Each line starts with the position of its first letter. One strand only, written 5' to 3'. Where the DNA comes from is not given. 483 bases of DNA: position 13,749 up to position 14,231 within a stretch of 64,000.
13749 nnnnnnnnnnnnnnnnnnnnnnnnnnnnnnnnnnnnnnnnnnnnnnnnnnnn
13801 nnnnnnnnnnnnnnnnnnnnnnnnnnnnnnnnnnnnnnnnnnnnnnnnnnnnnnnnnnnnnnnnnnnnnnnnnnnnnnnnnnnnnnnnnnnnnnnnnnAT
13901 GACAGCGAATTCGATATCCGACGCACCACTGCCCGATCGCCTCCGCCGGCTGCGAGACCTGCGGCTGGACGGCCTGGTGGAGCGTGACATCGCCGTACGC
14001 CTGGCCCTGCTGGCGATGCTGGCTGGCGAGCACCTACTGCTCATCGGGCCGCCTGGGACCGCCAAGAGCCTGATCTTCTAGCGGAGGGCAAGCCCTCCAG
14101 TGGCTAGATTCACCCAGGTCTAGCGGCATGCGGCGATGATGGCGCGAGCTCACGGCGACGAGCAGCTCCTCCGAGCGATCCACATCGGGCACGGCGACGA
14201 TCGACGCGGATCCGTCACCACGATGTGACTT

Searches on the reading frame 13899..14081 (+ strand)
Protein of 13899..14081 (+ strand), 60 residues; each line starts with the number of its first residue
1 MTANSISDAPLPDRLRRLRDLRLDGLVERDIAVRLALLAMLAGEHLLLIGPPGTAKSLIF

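Call 7: search_protein_families(library=ncbifam, proteins=[window:13899-14081:+], max_evalue=0.01)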
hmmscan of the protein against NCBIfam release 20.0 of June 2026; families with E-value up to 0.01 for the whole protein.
window:13899-14081:+ (60 aa): 1 family
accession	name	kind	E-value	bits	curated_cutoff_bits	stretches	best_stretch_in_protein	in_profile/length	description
NF010054.0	PRK13531.1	equivalog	4.9e-11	42.3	681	1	11-59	7-55/498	ATPase RavA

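Call 8: search_protein_families(library=pfam, proteins=[window:13899-14081:+], max_evalue=0.01)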
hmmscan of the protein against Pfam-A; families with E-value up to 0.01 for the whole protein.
window:13899-14081:+ (60 aa): 2 families
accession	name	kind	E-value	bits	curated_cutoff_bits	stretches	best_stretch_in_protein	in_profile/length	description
PF20030.5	bpMoxR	-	5e-09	36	27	1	15-59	3-47/205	MoxR domain in the MoxR-vWA-beta-propeller ternary systems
PF01078.27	Mg_chelatase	-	0.0062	16.4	20.3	1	32-59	11-38/207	Magnesium chelatase, subunit ChlI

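Call 30: find_homologous_proteins(query=window:13899-14078:+, max_evalue=0.001)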
Query window:13899-14078:+ (60 aa): 22 proteins with E <= 0.001 among 22 candidates.
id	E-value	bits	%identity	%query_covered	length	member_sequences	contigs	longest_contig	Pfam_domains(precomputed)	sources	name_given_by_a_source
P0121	3.2e-29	116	100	100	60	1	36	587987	PF20030.6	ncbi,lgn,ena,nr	ncbi:MAG: hypothetical protein H6712_10520 [Myxococcales bacterium]|nr:hypothetical protein [Myxococ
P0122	3.6e-15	72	82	82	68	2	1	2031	PF20030.6,PF07728.21,PF01078.28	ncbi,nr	ncbi:MAG: ATP-binding protein, partial [Myxococcales bacterium]|nr:ATP-binding protein [Myxococcales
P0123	7.8e-15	71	72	90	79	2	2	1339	PF20030.6,PF01078.28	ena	-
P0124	9.0e-15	71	71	93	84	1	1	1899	PF20030.6,PF01078.28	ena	-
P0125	3.5e-14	69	73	82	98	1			PF20030.6,PF07728.21,PF01078.28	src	-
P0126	7.2e-14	68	73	80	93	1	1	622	PF20030.6,PF07728.21,PF01078.28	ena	-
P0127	1.4e-13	67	65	95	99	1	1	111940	PF20030.6,PF07728.21,PF01078.28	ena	-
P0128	3.2e-13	66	75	87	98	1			PF20030.6,PF07728.21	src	-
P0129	4.2e-13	66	68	93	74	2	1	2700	PF20030.6,PF01078.28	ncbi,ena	-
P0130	5.5e-13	66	73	82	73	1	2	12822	PF20030.6,PF01078.28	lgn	-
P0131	5.9e-13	66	72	83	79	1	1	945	PF20030.6,PF07728.21,PF01078.28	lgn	-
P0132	7.2e-13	65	73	82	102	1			PF20030.6,PF07728.21,PF01078.28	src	-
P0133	6.7e-10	56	82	63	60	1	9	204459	PF20030.6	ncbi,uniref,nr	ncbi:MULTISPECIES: hypothetical protein [Myxococcus]|uniref:hypothetical protein n=1 Tax=Myxococcus 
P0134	9.6e-10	55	62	95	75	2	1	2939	PF20030.6,PF07728.21,PF01078.28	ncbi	-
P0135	4.0e-9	54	91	55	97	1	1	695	PF20030.6,PF07728.21,PF01078.28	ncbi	-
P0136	3.3e-8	51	85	57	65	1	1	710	PF20030.6,PF07728.21,PF01078.28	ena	-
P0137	3.3e-8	51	67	80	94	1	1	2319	PF20030.6,PF07728.21,PF01078.28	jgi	-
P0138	3.5e-8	51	67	85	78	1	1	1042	PF20030.6,PF01078.28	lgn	-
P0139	9.1e-8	49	56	87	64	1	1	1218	PF20030.6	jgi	jgi:MoxR-like ATPase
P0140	4.1e-7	47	82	55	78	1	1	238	PF20030.6,PF07728.21,PF01078.28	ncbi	ncbi:AAA family ATPase, partial [Citrobacter sp. AAK_AS5]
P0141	2.4e-6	45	72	60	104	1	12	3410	PF20030.6,PF07728.21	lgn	-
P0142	5.8e-5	41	52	80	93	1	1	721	PF20030.6,PF01078.28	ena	-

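Call 32: find_encoding_contigs(protein=P0121, flank=10000, max_places=8)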
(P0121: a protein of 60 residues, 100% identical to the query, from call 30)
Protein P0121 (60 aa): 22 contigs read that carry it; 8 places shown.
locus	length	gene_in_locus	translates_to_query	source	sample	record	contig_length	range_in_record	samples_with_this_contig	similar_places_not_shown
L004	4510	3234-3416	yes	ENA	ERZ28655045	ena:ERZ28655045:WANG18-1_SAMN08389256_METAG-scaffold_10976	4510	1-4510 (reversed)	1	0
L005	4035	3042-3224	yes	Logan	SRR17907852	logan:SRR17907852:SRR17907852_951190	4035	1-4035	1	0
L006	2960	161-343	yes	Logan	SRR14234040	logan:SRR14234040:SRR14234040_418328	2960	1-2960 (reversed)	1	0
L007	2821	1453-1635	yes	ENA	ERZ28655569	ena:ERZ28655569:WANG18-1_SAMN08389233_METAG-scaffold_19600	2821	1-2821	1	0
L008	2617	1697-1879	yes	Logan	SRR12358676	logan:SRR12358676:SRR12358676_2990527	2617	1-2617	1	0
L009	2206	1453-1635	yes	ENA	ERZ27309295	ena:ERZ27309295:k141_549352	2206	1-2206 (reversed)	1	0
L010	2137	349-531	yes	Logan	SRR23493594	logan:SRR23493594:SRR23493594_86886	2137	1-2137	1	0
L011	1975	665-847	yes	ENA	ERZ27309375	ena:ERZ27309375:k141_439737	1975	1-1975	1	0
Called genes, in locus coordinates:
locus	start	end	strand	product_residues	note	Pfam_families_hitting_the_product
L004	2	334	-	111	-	?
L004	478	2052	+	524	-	PF18019:Cas3_HD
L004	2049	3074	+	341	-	-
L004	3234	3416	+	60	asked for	PF20030:bpMoxR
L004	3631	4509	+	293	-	?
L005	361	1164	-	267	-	-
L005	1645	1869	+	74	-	-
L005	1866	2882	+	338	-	-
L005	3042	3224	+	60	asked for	PF20030:bpMoxR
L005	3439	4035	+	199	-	?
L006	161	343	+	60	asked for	PF20030:bpMoxR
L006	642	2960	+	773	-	?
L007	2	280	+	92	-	?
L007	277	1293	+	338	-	-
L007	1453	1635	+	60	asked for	PF20030:bpMoxR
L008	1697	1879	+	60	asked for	PF20030:bpMoxR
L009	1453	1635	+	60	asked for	PF20030:bpMoxR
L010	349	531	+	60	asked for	PF20030:bpMoxR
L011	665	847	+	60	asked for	PF20030:bpMoxR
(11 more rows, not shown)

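Call 37: search_dna_similar(query=window:13899-14078:+, collection=plasmids, mode=protein, max_rows=10)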
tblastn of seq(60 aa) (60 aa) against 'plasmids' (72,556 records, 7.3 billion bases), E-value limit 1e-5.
No match.

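Call 38: find_encoding_contigs(protein=P0133, flank=6000, max_places=3)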
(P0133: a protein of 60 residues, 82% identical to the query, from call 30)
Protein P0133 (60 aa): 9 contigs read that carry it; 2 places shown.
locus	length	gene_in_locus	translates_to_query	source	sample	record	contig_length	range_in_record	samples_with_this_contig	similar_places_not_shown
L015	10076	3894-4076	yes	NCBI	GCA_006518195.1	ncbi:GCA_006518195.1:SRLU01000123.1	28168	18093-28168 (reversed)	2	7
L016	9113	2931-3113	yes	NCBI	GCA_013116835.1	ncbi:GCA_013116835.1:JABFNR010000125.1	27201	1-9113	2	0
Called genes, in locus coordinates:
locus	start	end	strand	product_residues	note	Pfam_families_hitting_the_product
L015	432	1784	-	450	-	-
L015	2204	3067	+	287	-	PF14412:AHH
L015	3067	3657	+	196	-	PF07791:Imm11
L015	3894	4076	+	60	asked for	PF20030:bpMoxR (weak)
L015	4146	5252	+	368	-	-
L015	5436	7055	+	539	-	PF20030:bpMoxR, PF01078:Mg_chelatase (faint), PF07728:AAA_5, PF17868:AAA_lid_8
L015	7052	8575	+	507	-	PF13519:VWA_2 (faint), PF05762:VWA_CoxE (weak)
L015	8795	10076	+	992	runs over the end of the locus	PF12419:DUF3670, PF00176:SNF2-rel_dom, PF00271:Helicase_C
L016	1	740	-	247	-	?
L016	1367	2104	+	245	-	PF14412:AHH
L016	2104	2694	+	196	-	PF07791:Imm11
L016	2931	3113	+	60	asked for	PF20030:bpMoxR (weak)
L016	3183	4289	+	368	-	-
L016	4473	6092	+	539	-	PF20030:bpMoxR, PF01078:Mg_chelatase (faint), PF07728:AAA_5, PF17868:AAA_lid_8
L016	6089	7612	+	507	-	PF13519:VWA_2 (faint), PF05762:VWA_CoxE (weak)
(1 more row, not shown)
